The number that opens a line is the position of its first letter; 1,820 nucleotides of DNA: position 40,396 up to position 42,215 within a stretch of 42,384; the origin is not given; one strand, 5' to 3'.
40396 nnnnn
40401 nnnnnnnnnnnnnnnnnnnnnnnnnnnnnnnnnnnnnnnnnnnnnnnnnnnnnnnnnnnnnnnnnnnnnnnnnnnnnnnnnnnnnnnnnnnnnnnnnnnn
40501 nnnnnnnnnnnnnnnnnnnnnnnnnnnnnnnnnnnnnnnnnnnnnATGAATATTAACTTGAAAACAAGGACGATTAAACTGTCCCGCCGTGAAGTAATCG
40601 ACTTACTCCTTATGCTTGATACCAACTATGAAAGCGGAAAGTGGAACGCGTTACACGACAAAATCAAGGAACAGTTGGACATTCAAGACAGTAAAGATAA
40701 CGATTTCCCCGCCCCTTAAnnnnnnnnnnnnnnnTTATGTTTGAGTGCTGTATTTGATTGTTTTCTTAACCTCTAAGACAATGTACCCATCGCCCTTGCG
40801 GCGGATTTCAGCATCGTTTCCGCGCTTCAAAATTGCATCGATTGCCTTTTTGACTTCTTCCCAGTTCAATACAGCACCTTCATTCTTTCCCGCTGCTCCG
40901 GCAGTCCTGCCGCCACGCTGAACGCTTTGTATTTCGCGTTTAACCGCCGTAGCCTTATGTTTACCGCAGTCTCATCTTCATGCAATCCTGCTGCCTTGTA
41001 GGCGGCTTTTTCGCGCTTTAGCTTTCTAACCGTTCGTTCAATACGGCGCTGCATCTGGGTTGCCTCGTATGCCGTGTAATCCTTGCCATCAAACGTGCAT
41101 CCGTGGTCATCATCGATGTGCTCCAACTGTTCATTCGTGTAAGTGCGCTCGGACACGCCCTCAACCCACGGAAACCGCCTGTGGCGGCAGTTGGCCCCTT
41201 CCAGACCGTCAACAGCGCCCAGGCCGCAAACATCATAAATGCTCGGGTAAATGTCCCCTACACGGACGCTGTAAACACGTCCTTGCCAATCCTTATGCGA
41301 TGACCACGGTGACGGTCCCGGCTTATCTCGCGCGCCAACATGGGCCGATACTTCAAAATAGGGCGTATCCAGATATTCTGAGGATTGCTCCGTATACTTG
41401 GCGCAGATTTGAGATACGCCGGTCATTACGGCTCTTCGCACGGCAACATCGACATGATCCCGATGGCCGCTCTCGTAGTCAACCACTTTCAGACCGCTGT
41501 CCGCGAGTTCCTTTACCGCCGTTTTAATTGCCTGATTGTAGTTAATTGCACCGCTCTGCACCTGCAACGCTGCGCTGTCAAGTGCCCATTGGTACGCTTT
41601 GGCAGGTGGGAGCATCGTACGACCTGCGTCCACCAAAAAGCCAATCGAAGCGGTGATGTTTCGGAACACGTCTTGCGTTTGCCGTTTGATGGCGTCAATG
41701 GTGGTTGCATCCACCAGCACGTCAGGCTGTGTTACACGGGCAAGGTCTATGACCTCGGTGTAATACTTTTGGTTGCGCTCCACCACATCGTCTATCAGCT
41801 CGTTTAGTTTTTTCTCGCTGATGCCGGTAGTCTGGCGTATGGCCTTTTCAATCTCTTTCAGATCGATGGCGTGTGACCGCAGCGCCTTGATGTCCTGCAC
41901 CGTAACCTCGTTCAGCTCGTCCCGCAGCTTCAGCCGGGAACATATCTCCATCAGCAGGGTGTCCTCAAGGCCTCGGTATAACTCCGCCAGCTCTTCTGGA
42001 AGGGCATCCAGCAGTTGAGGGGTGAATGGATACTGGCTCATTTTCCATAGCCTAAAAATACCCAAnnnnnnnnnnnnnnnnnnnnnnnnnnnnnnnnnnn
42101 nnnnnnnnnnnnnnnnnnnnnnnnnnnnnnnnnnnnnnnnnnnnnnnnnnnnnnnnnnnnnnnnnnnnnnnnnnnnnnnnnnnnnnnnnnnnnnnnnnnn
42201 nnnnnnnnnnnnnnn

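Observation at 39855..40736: Arc/Mnt-like RHH gene with divergent promoter, operator and two small plus-strand genes inside the head module (P22 immI-like second switch?)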

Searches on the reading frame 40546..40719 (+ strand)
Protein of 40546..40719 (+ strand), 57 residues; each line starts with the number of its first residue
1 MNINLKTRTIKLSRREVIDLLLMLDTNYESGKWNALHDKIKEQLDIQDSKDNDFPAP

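Call 7: search_protein_families(library=pfam, proteins=[window:40546-40719:+], max_evalue=1)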
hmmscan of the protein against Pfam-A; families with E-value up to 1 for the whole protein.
window:40546-40719:+ (57 aa): 0 families

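Call 8: search_protein_families(library=phrogs, proteins=[window:40546-40719:+], max_evalue=1)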
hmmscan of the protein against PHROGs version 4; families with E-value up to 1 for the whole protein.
window:40546-40719:+ (57 aa): 1 family
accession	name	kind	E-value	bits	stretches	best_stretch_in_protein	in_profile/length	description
phrog_1466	-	unknown function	0.19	13.1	1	3-23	26-46/92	-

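Call 23: find_homologous_proteins(query=window:40546-40719:+, max_evalue=0.01)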
Query window:40546-40719:+ (57 aa): 39 proteins with E <= 0.01 among 39 candidates.
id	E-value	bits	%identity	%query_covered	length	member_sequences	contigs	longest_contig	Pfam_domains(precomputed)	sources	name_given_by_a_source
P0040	1.5e-29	117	100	100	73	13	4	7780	-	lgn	-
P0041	1.5e-29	117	100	100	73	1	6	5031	-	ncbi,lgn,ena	-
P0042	2.2e-29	117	100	100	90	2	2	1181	-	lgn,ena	-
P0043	2.3e-29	117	100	100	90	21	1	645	-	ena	-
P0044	2.4e-29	117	100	100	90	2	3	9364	-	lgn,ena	-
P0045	2.5e-29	117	100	100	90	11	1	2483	-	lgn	-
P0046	5.5e-29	116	98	100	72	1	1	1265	-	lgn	-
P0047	5.7e-29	116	98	100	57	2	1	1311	-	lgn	-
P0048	6.0e-29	115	98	100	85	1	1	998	-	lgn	-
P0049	6.3e-29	115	98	100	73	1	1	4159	-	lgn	-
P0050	1.2e-28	115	98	100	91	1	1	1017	-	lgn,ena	-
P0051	1.6e-28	114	98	100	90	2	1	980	-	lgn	-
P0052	1.8e-28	114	96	100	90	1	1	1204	-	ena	-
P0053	1.9e-28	114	96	100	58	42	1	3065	-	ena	-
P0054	3.2e-28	113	98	100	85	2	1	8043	-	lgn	-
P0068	4.0e-13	66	70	88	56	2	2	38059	-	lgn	-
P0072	1.0e-12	65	66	88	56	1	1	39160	-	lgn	-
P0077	3.5e-9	54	61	88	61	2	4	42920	-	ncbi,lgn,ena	-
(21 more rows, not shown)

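Call 24: find_encoding_contigs(protein=P0077, flank=4000, max_places=4)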
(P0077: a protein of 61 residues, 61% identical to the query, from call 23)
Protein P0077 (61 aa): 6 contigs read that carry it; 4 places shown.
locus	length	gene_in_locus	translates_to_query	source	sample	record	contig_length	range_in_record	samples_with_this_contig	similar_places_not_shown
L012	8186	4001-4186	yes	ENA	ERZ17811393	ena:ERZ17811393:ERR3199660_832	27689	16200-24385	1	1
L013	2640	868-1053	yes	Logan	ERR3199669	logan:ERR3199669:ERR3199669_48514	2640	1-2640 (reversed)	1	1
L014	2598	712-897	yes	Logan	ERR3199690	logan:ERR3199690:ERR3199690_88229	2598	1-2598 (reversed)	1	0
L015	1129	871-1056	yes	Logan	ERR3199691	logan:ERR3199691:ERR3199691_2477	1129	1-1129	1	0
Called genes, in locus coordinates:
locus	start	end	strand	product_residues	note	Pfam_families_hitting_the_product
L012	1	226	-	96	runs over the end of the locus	-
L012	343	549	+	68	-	-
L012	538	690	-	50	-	-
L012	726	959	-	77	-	-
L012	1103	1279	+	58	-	-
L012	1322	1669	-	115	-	-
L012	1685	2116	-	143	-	-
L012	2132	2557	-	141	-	-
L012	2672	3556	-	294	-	-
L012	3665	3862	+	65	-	-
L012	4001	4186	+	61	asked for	-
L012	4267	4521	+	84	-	-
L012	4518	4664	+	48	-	-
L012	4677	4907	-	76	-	-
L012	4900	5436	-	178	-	-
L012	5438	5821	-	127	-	-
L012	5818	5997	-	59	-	-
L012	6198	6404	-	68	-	-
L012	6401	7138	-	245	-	PF02498:Bro-N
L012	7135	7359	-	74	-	-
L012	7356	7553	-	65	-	-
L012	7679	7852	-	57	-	-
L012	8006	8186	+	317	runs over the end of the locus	PF12869:tRNA_anti-like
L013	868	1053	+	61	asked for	-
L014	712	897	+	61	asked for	-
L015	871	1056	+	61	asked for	-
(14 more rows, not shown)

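Call 25: find_encoding_contigs(protein=P0072, flank=4000, max_places=3)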
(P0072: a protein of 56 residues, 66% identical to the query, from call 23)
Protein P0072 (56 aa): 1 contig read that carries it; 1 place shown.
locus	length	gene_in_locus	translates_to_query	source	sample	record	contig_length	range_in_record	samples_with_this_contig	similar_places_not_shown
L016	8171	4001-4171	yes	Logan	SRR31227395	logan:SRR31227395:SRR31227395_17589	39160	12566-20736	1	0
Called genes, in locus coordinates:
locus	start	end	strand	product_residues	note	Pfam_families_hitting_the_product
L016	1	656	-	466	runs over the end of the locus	PF05133:SPP1_portal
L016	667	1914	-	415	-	PF03237:Terminase_6N, PF04466:Terminase_3 (faint)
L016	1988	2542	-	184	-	-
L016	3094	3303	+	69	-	-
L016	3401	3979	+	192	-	-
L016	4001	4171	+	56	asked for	-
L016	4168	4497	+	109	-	-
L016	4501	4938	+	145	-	-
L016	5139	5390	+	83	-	-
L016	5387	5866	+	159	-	PF09643:YopX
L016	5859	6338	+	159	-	-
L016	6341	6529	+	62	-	-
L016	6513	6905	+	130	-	-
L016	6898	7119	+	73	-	-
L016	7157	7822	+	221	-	PF06067:DUF932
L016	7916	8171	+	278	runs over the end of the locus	-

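Call 26: find_encoding_contigs(protein=P0068, flank=4000, max_places=3)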
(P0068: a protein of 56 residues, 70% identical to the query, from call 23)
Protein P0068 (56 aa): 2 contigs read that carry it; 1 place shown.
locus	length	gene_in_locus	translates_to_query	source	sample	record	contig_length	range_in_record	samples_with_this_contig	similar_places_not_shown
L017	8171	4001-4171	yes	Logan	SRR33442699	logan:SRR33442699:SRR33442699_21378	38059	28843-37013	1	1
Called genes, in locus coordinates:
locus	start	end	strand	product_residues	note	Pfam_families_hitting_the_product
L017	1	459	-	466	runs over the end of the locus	PF05133:SPP1_portal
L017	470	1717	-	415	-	PF03237:Terminase_6N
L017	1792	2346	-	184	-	-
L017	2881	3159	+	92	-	-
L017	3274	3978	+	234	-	-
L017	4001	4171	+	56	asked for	-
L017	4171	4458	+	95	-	-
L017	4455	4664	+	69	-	-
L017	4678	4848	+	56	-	-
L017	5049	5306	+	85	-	-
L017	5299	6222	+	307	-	PF06067:DUF932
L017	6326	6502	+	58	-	-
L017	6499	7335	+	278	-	-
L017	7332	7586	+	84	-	-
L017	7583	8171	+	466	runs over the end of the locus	PF00176:SNF2-rel_dom, PF00270:DEAD, PF04851:ResIII, PF00271:Helicase_C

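Call 43: predict_structure(alignment_id=A2)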
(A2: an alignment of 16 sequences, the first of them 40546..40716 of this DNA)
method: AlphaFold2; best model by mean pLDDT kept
length: 57 residues; sequences in the alignment: 16
mean_pLDDT: 78.3   pTM: 0.54
mean pLDDT of the five models: 78.3, 77.3, 75.2, 73.1, 71.6
residues with pLDDT >= 90: 10; 70-90: 32; 50-70: 12; < 50: 3
segments of 3 or more residues with pLDDT < 50: none
pLDDT, mean of each block of 10 residues (from residue 1): 60 88 85 88 85 57
secondary structure, 60 per line:
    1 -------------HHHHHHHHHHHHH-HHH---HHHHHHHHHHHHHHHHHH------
elements in order: H14-26 H34-51

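Call 47: fold_search(model_id=the predicted structure, library=pdb)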
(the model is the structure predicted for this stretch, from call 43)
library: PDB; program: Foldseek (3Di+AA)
matches with E <= 10: 7; with E <= 0.001: 0
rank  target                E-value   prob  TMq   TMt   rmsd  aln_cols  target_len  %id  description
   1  4c3h_D                4.7e+00  0.12  0.41  0.40   3.9        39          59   15  Structure of 14-subunit RNA polymerase I at 3.27 A resolution, crystal form C2-93 (released 2013-10-23)
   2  3fxd_C                7.8e+00  0.06  0.34  0.38   5.1        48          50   19  Crystal structure of interacting domains of IcmR and IcmQ (released 2009-04-28)
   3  7qij_KC               8.3e+00  0.06  0.35  0.22   4.2        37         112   22  Complex of the Yersinia enterocolitica Type III secretion export gate YscV with substrate:chaperone complex YscX:YscY (released 2022-06-01)
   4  3fxd_A                8.3e+00  0.05  0.31  0.35   4.9        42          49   21  Crystal structure of interacting domains of IcmR and IcmQ (released 2009-04-28)
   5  8c5v_A                8.3e+00  0.03  0.32  0.06  11.0        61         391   11  Chemotaxis core signalling unit from E protein lysed E. coli cells (released 2023-09-13)
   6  1k75_A                9.0e+00  0.10  0.49  0.09   2.4        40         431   12  The L-histidinol dehydrogenase (hisD) structure implicates domain swapping and gene duplication. (released 2002-02-27)
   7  8wtc_B                9.6e+00  0.03  0.32  0.20   8.9        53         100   15  Crystal structure of McsB kinase domain complexed with McsA. (released 2024-05-08)

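Call 84: search_dna_similar(query=window:40546-40716:+, collection=phages, mode=protein, max_evalue=0.001, max_rows=20)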
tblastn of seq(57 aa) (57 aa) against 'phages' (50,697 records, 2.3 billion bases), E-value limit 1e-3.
No match.

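Call 97: search_protein_families(library=pfam, proteins=[L016:3401-3979:+, L012:4267-4521:+], max_evalue=0.1)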
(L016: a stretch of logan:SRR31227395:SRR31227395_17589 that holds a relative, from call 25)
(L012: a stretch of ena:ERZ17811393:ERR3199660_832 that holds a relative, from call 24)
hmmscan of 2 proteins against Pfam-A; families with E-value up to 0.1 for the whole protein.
L016:3401-3979:+ (192 aa): 0 families

L012:4267-4521:+ (84 aa): 1 family
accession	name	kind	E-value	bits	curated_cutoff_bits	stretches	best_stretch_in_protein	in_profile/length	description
PF02713.20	DUF220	-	0.034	14.7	29.4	1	31-62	3-34/73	Domain of unknown function DUF220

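Call 106: search_protein_families(library=ncbifam, proteins=[window:40546-40719:+], max_evalue=1)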
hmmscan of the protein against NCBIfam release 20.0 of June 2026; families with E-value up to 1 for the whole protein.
window:40546-40719:+ (57 aa): 0 families

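Call 107: search_protein_families(library=padloc, proteins=[window:40546-40719:+], max_evalue=1)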
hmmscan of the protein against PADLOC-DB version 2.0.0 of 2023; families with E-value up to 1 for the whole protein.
window:40546-40719:+ (57 aa): 0 families

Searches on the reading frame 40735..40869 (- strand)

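Call 7: search_protein_families(library=pfam, proteins=[window:40735-40869:-], max_evalue=1)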
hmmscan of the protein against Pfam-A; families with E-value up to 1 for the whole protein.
window:40735-40869:- (44 aa): 0 families

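Call 8: search_protein_families(library=phrogs, proteins=[window:40735-40869:-], max_evalue=1)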
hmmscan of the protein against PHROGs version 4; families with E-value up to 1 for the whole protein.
window:40735-40869:- (44 aa): 2 families
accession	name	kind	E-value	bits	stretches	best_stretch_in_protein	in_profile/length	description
phrog_15215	-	unknown function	0.015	15.7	1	16-41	142-168/261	-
phrog_29211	-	unknown function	0.065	14.3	1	4-30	3-29/45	-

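Call 106: search_protein_families(library=ncbifam, proteins=[window:40735-40869:-], max_evalue=1)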
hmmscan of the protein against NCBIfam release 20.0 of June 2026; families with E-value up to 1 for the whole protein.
window:40735-40869:- (44 aa): 0 families

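Call 107: search_protein_families(library=padloc, proteins=[window:40735-40869:-], max_evalue=1)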
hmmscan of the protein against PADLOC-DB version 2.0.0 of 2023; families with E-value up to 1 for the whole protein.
window:40735-40869:- (44 aa): 0 families

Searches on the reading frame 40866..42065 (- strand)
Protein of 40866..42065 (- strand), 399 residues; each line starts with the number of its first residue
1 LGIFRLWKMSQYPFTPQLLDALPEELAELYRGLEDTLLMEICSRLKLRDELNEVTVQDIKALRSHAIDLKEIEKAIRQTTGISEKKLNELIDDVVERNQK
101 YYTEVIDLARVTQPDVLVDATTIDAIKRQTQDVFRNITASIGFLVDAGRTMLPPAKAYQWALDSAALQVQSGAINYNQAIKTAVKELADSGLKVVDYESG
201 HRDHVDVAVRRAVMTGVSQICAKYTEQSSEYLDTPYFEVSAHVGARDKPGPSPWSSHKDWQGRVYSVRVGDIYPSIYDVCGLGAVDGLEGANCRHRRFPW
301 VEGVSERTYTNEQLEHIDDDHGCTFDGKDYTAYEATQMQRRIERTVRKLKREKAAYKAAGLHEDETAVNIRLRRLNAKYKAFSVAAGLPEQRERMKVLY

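Call 7: search_protein_families(library=pfam, proteins=[window:40866-42065:-], max_evalue=1)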
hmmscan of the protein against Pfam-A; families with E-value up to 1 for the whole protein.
window:40866-42065:- (399 aa): 7 families
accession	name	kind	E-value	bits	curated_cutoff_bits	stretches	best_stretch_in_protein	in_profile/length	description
PF06152.16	Phage_min_cap2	-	1.5e-85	287.8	26.3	1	15-382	2-364/366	Phage minor capsid protein 2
PF16133.10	DUF4844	-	0.017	15.8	25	1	24-113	20-103/117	Domain of unknown function (DUF4844)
PF07423.16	DUF1510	-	0.026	15.2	23.1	0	64-88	23-47/93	Domain of unknown function (DUF1510)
PF14144.11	DOG1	-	0.095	13.3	27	1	69-110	2-41/77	Seed dormancy control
PF03447.22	NAD_binding_3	-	0.099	13.8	24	1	97-147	42-96/116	Homoserine dehydrogenase, NAD binding domain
PF03962.21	Mnd1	-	0.12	13.1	23.5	1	69-95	14-40/60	Mnd1 HTH domain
PF17766.7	fn3_6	-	0.16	12.6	26.4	1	335-378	14-57/99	Fibronectin type-III domain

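Call 8: search_protein_families(library=phrogs, proteins=[window:40866-42065:-], max_evalue=1)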
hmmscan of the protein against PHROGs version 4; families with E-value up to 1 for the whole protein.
window:40866-42065:- (399 aa): 9 families
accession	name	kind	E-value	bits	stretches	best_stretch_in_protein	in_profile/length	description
phrog_581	-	head and packaging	8.3e-91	306.7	1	12-397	18-381/564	minor head protein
phrog_12049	-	head and packaging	0.0017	18.1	1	122-382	102-352/745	head morphogenesis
phrog_13731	-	unknown function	0.017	16.1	1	47-146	127-224/226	-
phrog_16904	-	unknown function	0.048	15.1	1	352-394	12-55/116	-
phrog_17663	-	unknown function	0.085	13.9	1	327-366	33-72/110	-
phrog_639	-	transcription regulation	0.13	13.6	0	48-98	22-71/95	transcriptional regulator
phrog_2577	-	integration and excision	0.26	12.5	1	176-242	34-100/134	transposase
phrog_19490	-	unknown function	0.28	12.7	1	66-96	49-79/88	-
phrog_17572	-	unknown function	0.47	11.7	1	63-109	30-75/98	-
